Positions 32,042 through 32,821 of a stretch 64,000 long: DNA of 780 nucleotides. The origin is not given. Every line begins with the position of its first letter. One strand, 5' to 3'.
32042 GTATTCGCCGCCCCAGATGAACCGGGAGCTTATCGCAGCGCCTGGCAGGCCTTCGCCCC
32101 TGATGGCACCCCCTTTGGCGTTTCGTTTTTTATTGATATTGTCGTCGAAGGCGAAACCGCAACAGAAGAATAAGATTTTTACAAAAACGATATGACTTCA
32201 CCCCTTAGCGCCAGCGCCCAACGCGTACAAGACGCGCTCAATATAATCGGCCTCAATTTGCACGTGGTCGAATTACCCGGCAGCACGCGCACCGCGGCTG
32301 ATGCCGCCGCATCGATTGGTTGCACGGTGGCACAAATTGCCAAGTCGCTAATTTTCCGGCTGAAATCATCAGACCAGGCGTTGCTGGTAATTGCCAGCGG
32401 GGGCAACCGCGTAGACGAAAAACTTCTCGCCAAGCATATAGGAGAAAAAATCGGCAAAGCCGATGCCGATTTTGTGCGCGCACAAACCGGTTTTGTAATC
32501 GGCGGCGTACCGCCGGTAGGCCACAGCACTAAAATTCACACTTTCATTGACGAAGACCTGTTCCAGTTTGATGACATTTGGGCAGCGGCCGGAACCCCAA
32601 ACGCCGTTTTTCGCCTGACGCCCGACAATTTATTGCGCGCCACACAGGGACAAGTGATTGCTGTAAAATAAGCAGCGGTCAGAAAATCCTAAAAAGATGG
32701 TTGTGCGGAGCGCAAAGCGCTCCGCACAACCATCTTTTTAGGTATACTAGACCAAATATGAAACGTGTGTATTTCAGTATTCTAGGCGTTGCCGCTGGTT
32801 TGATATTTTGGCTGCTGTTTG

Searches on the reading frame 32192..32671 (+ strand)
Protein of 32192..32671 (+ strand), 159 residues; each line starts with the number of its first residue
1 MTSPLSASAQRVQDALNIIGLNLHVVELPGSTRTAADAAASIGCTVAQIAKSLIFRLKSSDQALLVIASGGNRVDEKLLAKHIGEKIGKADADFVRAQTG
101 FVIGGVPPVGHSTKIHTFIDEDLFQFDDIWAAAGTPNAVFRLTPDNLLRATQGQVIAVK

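Call 46: search_protein_families(library=pfam, proteins=[window:32192-32671:+])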
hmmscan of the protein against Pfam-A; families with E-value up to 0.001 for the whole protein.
window:32192-32671:+ (159 aa): 1 family
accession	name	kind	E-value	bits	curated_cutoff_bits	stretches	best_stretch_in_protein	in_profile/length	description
PF04073.20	tRNA_edit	-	1.6e-26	93.3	25.5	1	32-149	4-122/123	Aminoacyl-tRNA editing domain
